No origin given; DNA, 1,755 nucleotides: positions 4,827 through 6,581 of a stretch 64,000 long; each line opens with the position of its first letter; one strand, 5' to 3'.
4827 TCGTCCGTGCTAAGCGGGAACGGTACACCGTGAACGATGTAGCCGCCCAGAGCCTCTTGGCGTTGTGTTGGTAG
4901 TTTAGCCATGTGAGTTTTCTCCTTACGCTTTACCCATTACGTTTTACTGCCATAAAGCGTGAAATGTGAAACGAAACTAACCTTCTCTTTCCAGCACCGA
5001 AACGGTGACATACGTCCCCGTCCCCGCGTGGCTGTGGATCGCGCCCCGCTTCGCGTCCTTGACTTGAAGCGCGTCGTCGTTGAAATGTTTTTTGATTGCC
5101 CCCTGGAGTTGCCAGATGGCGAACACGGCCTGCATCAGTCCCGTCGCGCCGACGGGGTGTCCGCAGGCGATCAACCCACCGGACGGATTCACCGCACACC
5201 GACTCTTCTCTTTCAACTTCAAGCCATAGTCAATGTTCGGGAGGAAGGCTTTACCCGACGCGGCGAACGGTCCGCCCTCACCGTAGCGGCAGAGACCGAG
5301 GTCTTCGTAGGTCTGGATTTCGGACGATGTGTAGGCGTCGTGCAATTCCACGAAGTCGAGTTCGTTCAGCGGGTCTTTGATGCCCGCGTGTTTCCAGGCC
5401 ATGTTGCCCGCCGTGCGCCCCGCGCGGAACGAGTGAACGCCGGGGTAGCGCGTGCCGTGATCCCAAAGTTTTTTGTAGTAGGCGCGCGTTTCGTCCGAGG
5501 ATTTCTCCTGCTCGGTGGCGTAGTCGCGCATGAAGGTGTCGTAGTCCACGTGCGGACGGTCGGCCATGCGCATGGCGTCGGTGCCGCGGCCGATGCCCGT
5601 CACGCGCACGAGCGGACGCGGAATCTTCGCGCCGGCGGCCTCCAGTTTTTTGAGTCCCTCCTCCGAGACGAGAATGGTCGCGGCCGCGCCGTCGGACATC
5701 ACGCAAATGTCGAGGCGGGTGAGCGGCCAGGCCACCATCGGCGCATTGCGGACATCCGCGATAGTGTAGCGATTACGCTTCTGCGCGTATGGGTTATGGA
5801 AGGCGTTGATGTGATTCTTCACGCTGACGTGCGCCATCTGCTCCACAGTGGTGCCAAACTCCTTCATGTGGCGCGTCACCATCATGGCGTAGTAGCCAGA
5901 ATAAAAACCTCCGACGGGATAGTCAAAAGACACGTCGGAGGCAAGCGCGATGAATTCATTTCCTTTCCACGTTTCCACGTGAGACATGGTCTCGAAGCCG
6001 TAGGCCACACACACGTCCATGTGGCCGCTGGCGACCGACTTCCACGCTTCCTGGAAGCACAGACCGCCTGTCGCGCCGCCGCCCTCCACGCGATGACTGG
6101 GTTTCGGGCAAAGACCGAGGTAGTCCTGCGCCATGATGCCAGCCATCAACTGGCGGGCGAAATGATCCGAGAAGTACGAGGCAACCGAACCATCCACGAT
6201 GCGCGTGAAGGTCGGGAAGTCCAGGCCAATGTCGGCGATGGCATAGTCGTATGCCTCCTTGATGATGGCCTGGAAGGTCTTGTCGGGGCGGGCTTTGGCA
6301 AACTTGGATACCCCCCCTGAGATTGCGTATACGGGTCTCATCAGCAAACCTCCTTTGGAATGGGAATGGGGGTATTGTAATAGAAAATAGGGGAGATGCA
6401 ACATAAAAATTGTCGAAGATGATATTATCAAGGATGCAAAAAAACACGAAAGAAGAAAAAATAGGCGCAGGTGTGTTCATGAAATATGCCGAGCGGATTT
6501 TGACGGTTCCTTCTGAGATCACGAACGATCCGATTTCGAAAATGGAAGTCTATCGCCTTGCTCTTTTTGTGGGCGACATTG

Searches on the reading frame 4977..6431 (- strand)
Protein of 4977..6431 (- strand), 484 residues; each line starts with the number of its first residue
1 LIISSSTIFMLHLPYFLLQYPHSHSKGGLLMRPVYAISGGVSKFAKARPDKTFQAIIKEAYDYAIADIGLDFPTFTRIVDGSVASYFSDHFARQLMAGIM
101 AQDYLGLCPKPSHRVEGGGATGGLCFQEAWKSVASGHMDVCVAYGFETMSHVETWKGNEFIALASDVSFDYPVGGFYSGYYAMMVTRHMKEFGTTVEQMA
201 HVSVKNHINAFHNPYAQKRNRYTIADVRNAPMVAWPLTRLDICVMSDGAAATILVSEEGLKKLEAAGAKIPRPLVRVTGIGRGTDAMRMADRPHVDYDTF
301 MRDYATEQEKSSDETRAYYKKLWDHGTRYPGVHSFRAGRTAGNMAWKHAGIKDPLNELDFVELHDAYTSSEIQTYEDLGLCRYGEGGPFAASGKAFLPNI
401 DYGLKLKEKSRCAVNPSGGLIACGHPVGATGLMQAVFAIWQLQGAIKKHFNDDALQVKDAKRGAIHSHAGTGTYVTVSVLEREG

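Call 55: search_protein_families(library=pfam, proteins=[window:4977-6431:-], max_evalue=0.000001)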
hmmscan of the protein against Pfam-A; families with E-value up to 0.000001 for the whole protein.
window:4977-6431:- (484 aa): 3 families
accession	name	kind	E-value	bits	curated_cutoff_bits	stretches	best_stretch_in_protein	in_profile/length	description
PF22691.2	Thiolase_C_1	-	1.6e-23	83.5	28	1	335-482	17-144/144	Thiolase C-terminal domain-like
PF00108.29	Thiolase_N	-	1.8e-11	44.4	26.4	1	42-218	12-192/260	Thiolase, N-terminal domain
PF02803.24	Thiolase_C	-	3.6e-08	33.5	27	1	341-443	27-98/123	Thiolase, C-terminal domain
